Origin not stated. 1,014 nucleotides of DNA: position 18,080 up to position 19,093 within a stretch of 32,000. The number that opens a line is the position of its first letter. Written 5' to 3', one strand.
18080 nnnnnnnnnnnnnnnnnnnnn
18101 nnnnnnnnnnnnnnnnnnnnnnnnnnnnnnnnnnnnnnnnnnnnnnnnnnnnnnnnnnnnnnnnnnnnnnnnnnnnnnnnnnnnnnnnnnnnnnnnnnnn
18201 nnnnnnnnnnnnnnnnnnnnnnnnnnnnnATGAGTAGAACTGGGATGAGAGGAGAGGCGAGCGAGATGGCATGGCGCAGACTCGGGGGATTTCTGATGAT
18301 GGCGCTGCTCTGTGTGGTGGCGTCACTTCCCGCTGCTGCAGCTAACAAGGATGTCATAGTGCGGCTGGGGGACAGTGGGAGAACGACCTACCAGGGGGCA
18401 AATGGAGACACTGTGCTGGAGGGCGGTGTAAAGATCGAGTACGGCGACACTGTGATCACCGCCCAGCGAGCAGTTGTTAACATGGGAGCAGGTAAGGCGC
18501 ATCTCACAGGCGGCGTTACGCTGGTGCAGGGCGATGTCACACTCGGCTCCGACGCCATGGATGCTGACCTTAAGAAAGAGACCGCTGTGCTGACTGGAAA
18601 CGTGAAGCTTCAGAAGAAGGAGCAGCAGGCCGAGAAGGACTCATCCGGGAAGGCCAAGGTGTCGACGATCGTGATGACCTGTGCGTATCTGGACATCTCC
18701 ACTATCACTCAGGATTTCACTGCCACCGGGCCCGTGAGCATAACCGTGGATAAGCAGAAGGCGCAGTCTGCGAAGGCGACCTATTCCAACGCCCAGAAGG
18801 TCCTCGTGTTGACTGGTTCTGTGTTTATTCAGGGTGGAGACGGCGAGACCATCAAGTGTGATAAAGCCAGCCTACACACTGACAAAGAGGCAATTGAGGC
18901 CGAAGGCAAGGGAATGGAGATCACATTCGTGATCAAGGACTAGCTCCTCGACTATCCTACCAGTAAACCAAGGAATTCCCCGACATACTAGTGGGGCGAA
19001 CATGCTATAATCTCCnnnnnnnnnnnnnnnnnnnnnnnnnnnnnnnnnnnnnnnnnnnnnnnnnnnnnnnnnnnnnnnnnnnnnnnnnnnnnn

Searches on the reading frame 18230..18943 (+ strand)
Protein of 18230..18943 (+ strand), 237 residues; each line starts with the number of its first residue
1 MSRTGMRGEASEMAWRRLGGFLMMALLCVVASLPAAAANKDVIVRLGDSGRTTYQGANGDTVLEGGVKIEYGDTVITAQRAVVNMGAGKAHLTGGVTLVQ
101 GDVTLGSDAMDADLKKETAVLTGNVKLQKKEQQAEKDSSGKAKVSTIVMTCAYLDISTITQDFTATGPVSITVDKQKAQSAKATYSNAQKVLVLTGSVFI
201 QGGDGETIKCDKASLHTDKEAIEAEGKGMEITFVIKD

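Call 3: search_protein_families(library=pfam, proteins=[window:18230-18943:+], max_evalue=0.01)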
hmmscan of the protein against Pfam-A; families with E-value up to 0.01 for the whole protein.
window:18230-18943:+ (237 aa): 4 families
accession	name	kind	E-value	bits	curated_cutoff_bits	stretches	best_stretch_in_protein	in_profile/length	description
PF03968.19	LptD_N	-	3e-10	40.8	20.4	1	84-219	10-111/113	LptA/(LptD N-terminal domain) LPS transport protein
PF06835.18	LptC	-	2.3e-07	31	21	1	116-198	98-170/175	Lipopolysaccharide-assembly, LptC-related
PF13100.11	OstA_2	-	0.00012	22.2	21.2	0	62-131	24-94/158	OstA-like protein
PF17115.11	Toast_rack_N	-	0.0026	18.4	22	1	82-141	9-69/92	N-terminal domain of toast_rack, DUF2154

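Call 4: search_protein_families(library=ncbifam, proteins=[window:18230-18943:+], max_evalue=0.01)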
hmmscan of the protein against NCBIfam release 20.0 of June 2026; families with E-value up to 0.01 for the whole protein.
window:18230-18943:+ (237 aa): 2 families
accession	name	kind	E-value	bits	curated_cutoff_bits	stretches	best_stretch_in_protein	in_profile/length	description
TIGR04409.1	LptC_YrbK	equivalog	2.4e-10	40.2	38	2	62-127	108-178/180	LPS export ABC transporter periplasmic protein LptC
TIGR03002.1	outer_YhbN_LptA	equivalog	3.1e-10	40.1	71.7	2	107-235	14-139/142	lipopolysaccharide transport periplasmic protein LptA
